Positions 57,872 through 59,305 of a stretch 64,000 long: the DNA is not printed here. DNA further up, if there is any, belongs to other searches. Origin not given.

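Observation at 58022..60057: Three-member secreted paralogue family: predicted mature N-terminal His-His plus W.(N/H)PH motif, and a C-domain with a conserved Cys pair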

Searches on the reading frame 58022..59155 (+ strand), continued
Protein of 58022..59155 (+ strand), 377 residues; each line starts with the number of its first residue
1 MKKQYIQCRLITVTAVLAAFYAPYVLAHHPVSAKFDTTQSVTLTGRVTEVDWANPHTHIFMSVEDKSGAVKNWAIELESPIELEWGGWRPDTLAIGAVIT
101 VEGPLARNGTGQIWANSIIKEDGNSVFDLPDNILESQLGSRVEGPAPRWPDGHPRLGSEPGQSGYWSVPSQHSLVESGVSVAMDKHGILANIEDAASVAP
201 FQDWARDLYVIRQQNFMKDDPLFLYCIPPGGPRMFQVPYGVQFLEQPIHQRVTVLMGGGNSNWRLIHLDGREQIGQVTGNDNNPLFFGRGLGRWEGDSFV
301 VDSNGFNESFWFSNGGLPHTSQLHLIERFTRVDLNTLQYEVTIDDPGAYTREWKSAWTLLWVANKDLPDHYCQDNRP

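Call 24: predict_structure(alignment_id=A1)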
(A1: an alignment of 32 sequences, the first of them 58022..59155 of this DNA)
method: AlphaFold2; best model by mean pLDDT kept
length: 377 residues; sequences in the alignment: 32
mean_pLDDT: 82.7   pTM: 0.80
mean pLDDT of the five models: 82.7, 82.7, 81.4, 81.0, 81.0
residues with pLDDT >= 90: 176; 70-90: 126; 50-70: 50; < 50: 25
segments of 3 or more residues with pLDDT < 50: 18-27, 278-285, 373-377
pLDDT, mean of each block of 10 residues (from residue 1): 53 52 50 90 96 83 91 91 88 94 92 94 89 88 91 91 91 92 89 96 95 86 63 81 89 71 77 57 59 94 75 77 93 96 96 96 84 45
secondary structure, 60 per line:
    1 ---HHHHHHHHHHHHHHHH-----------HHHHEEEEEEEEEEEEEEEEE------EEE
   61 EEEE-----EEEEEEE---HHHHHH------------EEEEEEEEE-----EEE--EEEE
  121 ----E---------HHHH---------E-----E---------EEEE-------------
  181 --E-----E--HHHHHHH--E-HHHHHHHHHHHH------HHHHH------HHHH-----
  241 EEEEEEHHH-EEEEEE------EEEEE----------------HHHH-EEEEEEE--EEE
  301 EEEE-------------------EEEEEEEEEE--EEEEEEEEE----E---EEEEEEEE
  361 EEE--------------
elements in order: H4-19 H31-34 E35-51 E58-64 E70-76 H80-85 E98-106 E112-114 E117-120 H135-138 E164-167 H192-198 H203-214 H221-225 H232-235 E241-246 E251-256 E263-267 H284-287 E289-295 E298-304 E324-333 E336-344 E353-363
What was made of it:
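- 58022..59155 (+): Protein A (377 aa), the fused 'F-type' protein: signal peptide + DUF6152 OB-fold domain + calycin-like C-domain. Public record MFN0001225.1, 'DUF6152 family protein'. AF2 model with pLDDT 82.7 and pTM 0.80 (call 24).
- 58697..58699 (+): Cys226 (motif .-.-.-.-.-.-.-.), the first half of the invariant Cys pair. Lies in a low-pLDDT loop (call 24).
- On OB fold: The AF2 strand and helix order fits (call 24).
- My reading of OB-fold topology from the strand list (call 24) places the start of strand 1 and the strand 1-2 loop towards opposite ends of the barrel.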

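Call 26: find_related_loci(query=A1, collection=genome_contigs, flank=10000)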
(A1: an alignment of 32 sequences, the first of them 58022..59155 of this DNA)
Query A1 (377 aa) in genome_contigs; peptide patterns used: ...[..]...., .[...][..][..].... (x = any residue, [..] = any of these).
350 stretches matched a pattern; 288 encode a relative of the query (tblastn E <= 1e-3); the best 80 are kept; 79 distinct loci.
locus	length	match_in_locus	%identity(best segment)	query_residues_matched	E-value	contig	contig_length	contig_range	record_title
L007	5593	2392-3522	83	1-377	0e+0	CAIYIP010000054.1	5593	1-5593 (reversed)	MAG: uncultured Gammaproteobacteria bacterium isolate UppL7s_bin-0873 genome assembly, contig: bin-0873:054/533, whole g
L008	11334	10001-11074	73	28-377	0e+0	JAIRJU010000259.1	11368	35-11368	MAG: Pseudomonadales bacterium isolate Ast373_bin18 k119_1647246, whole genome shotgun sequence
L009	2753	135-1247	71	1-377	0e+0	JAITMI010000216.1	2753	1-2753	MAG: Pseudomonadales bacterium isolate Pmx449_bin10 k119_1736389, whole genome shotgun sequence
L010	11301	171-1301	60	1-377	6e-158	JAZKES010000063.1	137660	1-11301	MAG: Pseudomonadota bacterium isolate DC_HB_02_SPN181219-bin044_1 DCHB02SPN_B044_1_000000000063, whole genome shotgun se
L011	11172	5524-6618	60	11-376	3e-156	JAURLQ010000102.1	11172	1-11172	MAG: Gammaproteobacteria bacterium isolate SFB_Oligo_Co_135 k141_2672017, whole genome shotgun sequence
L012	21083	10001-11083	60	16-377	2e-155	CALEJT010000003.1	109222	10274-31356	MAG TPA_asm: uncultured Gammaproteobacteria bacterium isolate SRR4028131_bin.63_CONCOCT_v1.1_MAG genome assembly, contig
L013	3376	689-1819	58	1-377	3e-159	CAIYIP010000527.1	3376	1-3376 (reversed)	MAG: uncultured Gammaproteobacteria bacterium isolate UppL7s_bin-0873 genome assembly, contig: bin-0873:527/533, whole g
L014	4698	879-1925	59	28-377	4e-154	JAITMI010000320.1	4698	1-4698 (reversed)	MAG: Pseudomonadales bacterium isolate Pmx449_bin10 k119_2340696, whole genome shotgun sequence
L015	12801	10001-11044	61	28-376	5e-150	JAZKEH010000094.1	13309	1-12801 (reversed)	MAG: Pseudomonadota bacterium isolate DC_HB_02_SPN181219-bin025_1 DCHB02SPN_B025_1_000000000094, whole genome shotgun se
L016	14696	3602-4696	58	12-376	2e-149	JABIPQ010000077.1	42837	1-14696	MAG: Gammaproteobacteria bacterium isolate SI072_bin121 k141_1714700, whole genome shotgun sequence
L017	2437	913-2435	57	10-377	3e-159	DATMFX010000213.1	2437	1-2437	MAG TPA_asm: Hyphomicrobiales bacterium isolate SMAG_U13474 k141_34287, whole genome shotgun sequence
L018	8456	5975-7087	58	3-377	1e-149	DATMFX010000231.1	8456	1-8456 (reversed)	MAG TPA_asm: Hyphomicrobiales bacterium isolate SMAG_U13474 k141_81189, whole genome shotgun sequence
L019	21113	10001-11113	57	5-376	3e-149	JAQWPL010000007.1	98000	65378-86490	MAG: Gammaproteobacteria bacterium isolate cluster2_bin.226 k141_3518403, whole genome shotgun sequence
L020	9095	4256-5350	58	12-376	1e-148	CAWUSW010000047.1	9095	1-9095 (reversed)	MAG: uncultured Pseudomonadales bacterium isolate HER22_SLC_100_bin_56_1 genome assembly, contig: HER22_SLC_100_bin_56-r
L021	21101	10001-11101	56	10-376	7e-147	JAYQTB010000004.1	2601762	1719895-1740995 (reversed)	MAG: Candidatus Eutrophocola salsuginis isolate SD3109_NP_metabta_bins_ssens.tsv.219 contig_5072_pilon, whole genome sho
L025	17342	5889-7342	57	15-377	3e-146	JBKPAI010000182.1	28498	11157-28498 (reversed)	MAG: Acidobacteriota bacterium isolate GB_HAYS_MAG_00009 GB_HAYS_000001630750, whole genome shotgun sequence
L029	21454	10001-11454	55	1-377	7e-144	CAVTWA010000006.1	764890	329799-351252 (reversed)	MAG: uncultured Acidobacteriota bacterium isolate MFD04967.bin.2.116 genome assembly, contig: contig_16979, whole genome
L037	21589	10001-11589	57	11-377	1e-138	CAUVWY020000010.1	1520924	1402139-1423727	MAG: Terriglobia bacterium isolate da684f1c-8089-4822-b481-c482b3163bd6 genome assembly, contig: contig_10, whole genome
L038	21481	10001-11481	57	15-377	5e-138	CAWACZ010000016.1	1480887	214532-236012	MAG: uncultured Acidobacteriota bacterium isolate MFD00962.bin.1.10 genome assembly, contig: contig_8371, whole genome s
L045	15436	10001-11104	55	13-377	1e-135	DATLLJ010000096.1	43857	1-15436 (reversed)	MAG TPA_asm: Vicinamibacterales bacterium isolate SMAG_U13745 k141_2256437, whole genome shotgun sequence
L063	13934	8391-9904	55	1-377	3e-131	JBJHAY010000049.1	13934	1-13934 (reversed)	MAG: Gammaproteobacteria bacterium isolate SF2967_J5348.semibin_refined.156_sub NODE_4114_length_13934_cov_1.087492, who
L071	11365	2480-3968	53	1-376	3e-130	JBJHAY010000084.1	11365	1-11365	MAG: Gammaproteobacteria bacterium isolate SF2967_J5348.semibin_refined.156_sub NODE_5395_length_11365_cov_1.246396, who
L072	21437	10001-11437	57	3-377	9e-130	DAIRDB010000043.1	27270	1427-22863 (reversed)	MAG TPA_asm: Gammaproteobacteria bacterium isolate CTOTU6221 NODE_477_length_27270_cov_6.839353, whole genome shotgun se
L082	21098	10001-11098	53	13-377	6e-128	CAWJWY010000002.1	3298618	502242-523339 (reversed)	MAG: uncultured Acidobacteriota bacterium isolate MFD01275.bin.2.31 genome assembly, contig: contig_13757, whole genome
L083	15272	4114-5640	53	1-377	7e-128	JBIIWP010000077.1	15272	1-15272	MAG: Pseudohongiellaceae bacterium isolate ME2005-04-11_3300042883_group2_bin81 Rohwer_bin2442_scaffold_1391_c2, whole g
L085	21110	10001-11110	52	9-377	1e-127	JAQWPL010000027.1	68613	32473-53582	MAG: Gammaproteobacteria bacterium isolate cluster2_bin.226 k141_533719, whole genome shotgun sequence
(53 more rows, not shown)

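Call 27: fold_search(model_id=the predicted structure, library=pdb)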
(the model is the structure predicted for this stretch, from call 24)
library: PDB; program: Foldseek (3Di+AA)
matches with E <= 10: 1293; with E <= 0.001: 7
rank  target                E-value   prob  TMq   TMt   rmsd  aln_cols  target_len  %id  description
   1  5vl1_B                1.3e-04  1.00  0.18  0.14  20.5       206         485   15  Crystal Structure of Lysyl-tRNA Synthetase from Mycobacterium ulcerans complexed with L-lysine (released 2017-05-10)
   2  5vl1_D                1.4e-04  1.00  0.18  0.14  20.0       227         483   16  Crystal Structure of Lysyl-tRNA Synthetase from Mycobacterium ulcerans complexed with L-lysine (released 2017-05-10)
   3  5vl1_C                2.0e-04  0.99  0.18  0.14  20.2       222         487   16  Crystal Structure of Lysyl-tRNA Synthetase from Mycobacterium ulcerans complexed with L-lysine (released 2017-05-10)
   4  5vl1_A                3.0e-04  0.99  0.18  0.14  20.2       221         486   14  Crystal Structure of Lysyl-tRNA Synthetase from Mycobacterium ulcerans complexed with L-lysine (released 2017-05-10)
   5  6aqh_B                4.0e-04  1.00  0.18  0.14  20.0       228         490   13  Crystal Structure of Lysyl-tRNA Synthetase from Mycobacterium thermoresistibile complexed with L-lysine and Cladospori (released 2017-08-30)
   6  9slz_A                6.7e-04  1.00  0.17  0.14  15.1       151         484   18  Structure of Thermus thermophilus lysyl-tRNA synthetase complexed with wild-type E.coli tRNALys(mnm5s2UUU) and sulpham (released 2025-09-17)
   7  9qbr                  7.5e-04  1.00  0.19  0.16  19.7       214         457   14  CRYSTAL STRUCTURE OF LYSYL-TRNA SYNTHETASE FROM Mycobacterium tuberculosis COMPLEXED WITH L-LYSINE AND INHIBITOR DDD0199 (released 2025-08-13)
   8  9jkl                  1.2e-03  1.00  0.16  0.13  14.4       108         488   20  LYSYL-TRNA SYNTHETASE(LysRS) COMPLEXED WITH LYSINE (released 2025-09-10)
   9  6aqh_A                1.7e-03  1.00  0.17  0.13  13.2       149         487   16  Crystal Structure of Lysyl-tRNA Synthetase from Mycobacterium thermoresistibile complexed with L-lysine and Cladospori (released 2017-08-30)
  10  4ex5_A                1.8e-03  1.00  0.17  0.14  15.2       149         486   17  Crystal structure of lysyl-tRNA synthetase LysRS from Burkholderia thailandensis bound to lysine (released 2012-05-09)
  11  3e9h_A                2.4e-03  1.00  0.16  0.13  14.4       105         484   16  Lysyl-tRNA synthetase from Bacillus stearothermophilus complexed with L-Lysylsulfamoyl adenosine (released 2009-07-14)
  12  6aqh_D                2.9e-03  0.97  0.17  0.14  20.5       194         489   13  Crystal Structure of Lysyl-tRNA Synthetase from Mycobacterium thermoresistibile complexed with L-lysine and Cladospori (released 2017-08-30)
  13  7qi8                  3.6e-03  0.99  0.16  0.14  16.2       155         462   17  CRYSTAL STRUCTURE OF LYSYL-TRNA SYNTHETASE FROM Mycobacterium tuberculosis COMPLEXED WITH L-LYSINE AND INHIBITOR (released 2022-10-19)
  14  4gs3                  4.5e-03  1.00  0.17  0.63   3.6        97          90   18  Dimeric structure of the N-terminal domain of PriB protein from Thermoanaerobacter tencongensis solved ab initio (released 2012-09-19)
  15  4gn3_H                5.1e-03  1.00  0.17  0.54   8.1       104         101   17  OBody AM1L10 bound to hen egg-white lysozyme (released 2013-08-21)
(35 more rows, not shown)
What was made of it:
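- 58103..58396 (+): OB-fold N-domain (DUF6152), residues 28-125. Foldseek hits to SSB, PriB and the LysRS N-domain, probability 1.0, TM (target) 0.5-0.63 (call 27).
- On OB fold: Foldseek probability is 1.0 to PriB, SSB and the LysRS N-domain, with TM (target) up to 0.63 (call 27).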

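Call 36: search_protein_families(library=pfam, proteins=[L001:10413-10808:+, L006:10515-10913:+, L012:11935-12336:+, L029:12471-12872:+, L063:10878-11276:+, L085:12528-12941:+], max_evalue=1)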
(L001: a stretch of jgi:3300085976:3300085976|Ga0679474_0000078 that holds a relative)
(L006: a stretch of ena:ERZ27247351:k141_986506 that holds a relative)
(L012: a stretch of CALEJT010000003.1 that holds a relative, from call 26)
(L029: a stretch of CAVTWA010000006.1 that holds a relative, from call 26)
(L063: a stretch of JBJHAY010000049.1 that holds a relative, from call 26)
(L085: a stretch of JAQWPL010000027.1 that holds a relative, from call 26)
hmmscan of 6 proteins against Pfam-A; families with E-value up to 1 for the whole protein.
L001:10413-10808:+ (131 aa): 0 families

L006:10515-10913:+ (132 aa): 0 families

L012:11935-12336:+ (133 aa): 0 families

L029:12471-12872:+ (133 aa): 0 families

L063:10878-11276:+ (132 aa): 0 families

L085:12528-12941:+ (137 aa): 0 families

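Call 41: search_protein_families(library=pfam, alignment_id=A3, max_evalue=0.00001)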
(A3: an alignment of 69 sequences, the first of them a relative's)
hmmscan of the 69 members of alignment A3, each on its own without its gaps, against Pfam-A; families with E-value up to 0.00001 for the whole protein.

A. member 1, L001:6904-8004:+ (366 aa): 1 family
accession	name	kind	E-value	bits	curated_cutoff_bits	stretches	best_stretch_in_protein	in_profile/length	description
PF01717.24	Meth_synt_2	-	2.3e-22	80.1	21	1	10-334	6-305/324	Cobalamin-independent synthase, Catalytic domain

B. families by the number of members that match (of 69 scanned): 48 families (the first 25 are shown)
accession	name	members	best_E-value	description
PF25183.1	OMP_b-brl_4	2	1.5e-178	Outer membrane beta barrel domain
PF01011.28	PQQ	2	1.6e-178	Glucose/ethanol/alcohol dehydrogenase, beta-propeller domain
PF00557.29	Peptidase_M24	2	7.7e-33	Metallopeptidase family M24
PF13360.13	PQQ_2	2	3.9e-25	Outer membrane protein assembly factor BamB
PF00593.30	TonB_dep_Rec_b-barrel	2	4.6e-23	TonB dependent receptor-like, beta-barrel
PF01841.26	Transglut_core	2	7.3e-22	Transglutaminase-like superfamily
PF01321.24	Creatinase_N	2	6.1e-12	Creatinase/Prolidase N-terminal domain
PF02514.21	CobN-Mg_chel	1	1.5e-281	CobN/Magnesium Chelatase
PF06165.18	GH94_b-supersand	1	3.8e-173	Glycosyl hydrolase 94, supersandwich domain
PF14403.11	CP_ATPgrasp_2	1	5.1e-146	Circularly permuted ATP-grasp type 2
PF17167.11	Glyco_hydro_94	1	1.5e-123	Glycosyl hydrolase 94 superfamily, catalytic domain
PF04174.18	CP_ATPgrasp_1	1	1.9e-100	A circularly permuted ATPgrasp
PF04168.17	Alpha-E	1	1.2e-61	A predicted alpha-helical domain with a conserved ER motif.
PF13407.12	Peripla_BP_4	1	3.8e-48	Periplasmic binding protein domain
PF00069.31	Pkinase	1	4.5e-47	Protein kinase domain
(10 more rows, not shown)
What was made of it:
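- Tried and rejected: Immediate upstream genes are heterogeneous (call 41).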

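Call 45: search_solved_structures(query=A1, max_evalue=10, show_alignments=2)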
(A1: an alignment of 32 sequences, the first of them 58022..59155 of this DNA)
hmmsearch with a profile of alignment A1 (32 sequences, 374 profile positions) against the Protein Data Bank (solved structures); distinct sequences matched with E-value up to 10: 1.
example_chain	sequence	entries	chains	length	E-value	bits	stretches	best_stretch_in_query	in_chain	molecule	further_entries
2wkd_A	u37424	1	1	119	1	11.2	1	76-137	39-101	ORF34P2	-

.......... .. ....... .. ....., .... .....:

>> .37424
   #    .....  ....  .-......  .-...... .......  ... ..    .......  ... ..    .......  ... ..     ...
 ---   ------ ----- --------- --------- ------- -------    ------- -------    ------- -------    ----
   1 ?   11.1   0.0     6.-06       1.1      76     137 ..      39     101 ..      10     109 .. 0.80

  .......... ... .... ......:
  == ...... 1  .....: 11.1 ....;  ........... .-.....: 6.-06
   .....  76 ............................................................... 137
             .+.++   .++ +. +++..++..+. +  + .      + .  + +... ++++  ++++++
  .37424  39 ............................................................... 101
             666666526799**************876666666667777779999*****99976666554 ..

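Call 53: search_dna_similar(query=window:58022-59155:+, collection=plasmids, mode=protein, max_evalue=0.00001, max_rows=30)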
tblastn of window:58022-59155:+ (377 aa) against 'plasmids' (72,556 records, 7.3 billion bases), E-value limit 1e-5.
Records with a match: 6; places in all: 14; records where one place covers at least 80% of the query: 0.
Best place of each record, by identity: <60% 6.
By first word of the organism name: Novosphingobium 4; Croceibacterium 1; Sphingobium 1.
By predicted mobility (MOB-suite, as given by PLSDB): non-mobilizable 6.
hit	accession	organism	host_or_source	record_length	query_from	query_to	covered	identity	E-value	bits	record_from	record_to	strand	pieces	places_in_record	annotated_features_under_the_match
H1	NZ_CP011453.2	Croceibacterium atlanticum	cell culture,North Atlantic Rise ...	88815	8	375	73%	34.0%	2e-9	126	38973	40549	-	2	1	hypothetical protein | DUF6152 family protein (x2)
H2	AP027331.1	Sphingobium sp. TomTYG65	-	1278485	27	356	58%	33.6%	5e-8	121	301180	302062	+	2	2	hypothetical protein (x2)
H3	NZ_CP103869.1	Novosphingobium humi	pure culture,soil biofilm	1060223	226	377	40%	31.0%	2e-8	64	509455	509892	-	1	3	none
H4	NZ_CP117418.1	Novosphingobium humi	Single cell,Soil from military shooting ...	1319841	226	377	40%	31.0%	2e-8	64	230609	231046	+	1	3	none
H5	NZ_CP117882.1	Novosphingobium sp. KACC 22771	Single cell,soil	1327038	226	361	36%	32.4%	4e-9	66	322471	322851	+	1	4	none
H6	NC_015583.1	Novosphingobium sp. PP1Y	-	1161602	1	110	29%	29.1%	9e-6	56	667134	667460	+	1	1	none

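Call 54: get_annotated_region(hit=H1, flank=9000)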
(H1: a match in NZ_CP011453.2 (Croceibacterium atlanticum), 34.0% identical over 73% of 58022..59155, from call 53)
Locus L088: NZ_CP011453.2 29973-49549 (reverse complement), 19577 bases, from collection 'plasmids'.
description: Croceibacterium atlanticum strain 26DY36 plasmid unnamed, complete sequence
organism: Croceibacterium atlanticum (NCBI taxid 1267766)
taxonomy: Bacteria; Pseudomonadota; Alphaproteobacteria; Sphingomonadales; Erythrobacteraceae; Croceibacterium; Croceibacterium atlanticum
host: -; source: cell culture,North Atlantic Rise deep-sea sediment; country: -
typing (MOB-suite, as given by PLSDB): non-mobilizable; replicon rep_cluster_545
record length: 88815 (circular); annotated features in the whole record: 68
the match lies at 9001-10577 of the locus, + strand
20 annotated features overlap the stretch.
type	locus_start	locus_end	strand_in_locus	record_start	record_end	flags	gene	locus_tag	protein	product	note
CDS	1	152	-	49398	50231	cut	-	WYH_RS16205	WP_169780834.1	polysaccharide pyruvyl transferase family protein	-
CDS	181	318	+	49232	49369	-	-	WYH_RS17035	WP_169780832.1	hypothetical protein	-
CDS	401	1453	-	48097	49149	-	-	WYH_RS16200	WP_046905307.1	tyrosine-type recombinase/integrase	GO:0015074 - DNA integration [Evidence IEA]; GO:0006310 - DNA recombination [Evidence IEA]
CDS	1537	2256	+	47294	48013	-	-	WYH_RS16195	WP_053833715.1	phosphatase PAP2 family protein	-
CDS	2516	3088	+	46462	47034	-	-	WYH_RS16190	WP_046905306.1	outer membrane beta-barrel protein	-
CDS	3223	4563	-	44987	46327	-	gdhA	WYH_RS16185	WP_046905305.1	NADP-specific glutamate dehydrogenase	GO:0006520 - amino acid metabolic process [Evidence IEA]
CDS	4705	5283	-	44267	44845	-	-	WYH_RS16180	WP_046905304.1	5-formyltetrahydrofolate cyclo-ligase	GO:0006730 - one-carbon metabolic process [Evidence IEA]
CDS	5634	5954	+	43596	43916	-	-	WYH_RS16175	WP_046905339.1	multidrug efflux SMR transporter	-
CDS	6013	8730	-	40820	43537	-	-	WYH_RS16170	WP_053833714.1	G8 domain-containing protein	-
CDS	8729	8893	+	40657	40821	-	-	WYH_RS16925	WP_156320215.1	hypothetical protein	-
CDS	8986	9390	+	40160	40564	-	-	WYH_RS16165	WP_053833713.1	DUF6152 family protein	-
CDS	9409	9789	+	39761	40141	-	-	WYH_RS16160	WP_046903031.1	DUF6152 family protein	-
CDS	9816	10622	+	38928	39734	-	-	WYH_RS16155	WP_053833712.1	hypothetical protein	-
CDS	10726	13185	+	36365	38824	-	-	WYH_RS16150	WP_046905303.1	TonB-dependent receptor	GO:0015891 - siderophore transport [Evidence IEA]; GO:0055085 - transmembrane transport [Evidence IEA]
CDS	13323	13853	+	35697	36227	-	-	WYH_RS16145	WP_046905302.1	MarR family transcriptional regulator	GO:0006355 - regulation of DNA-templated transcription [Evidence IEA]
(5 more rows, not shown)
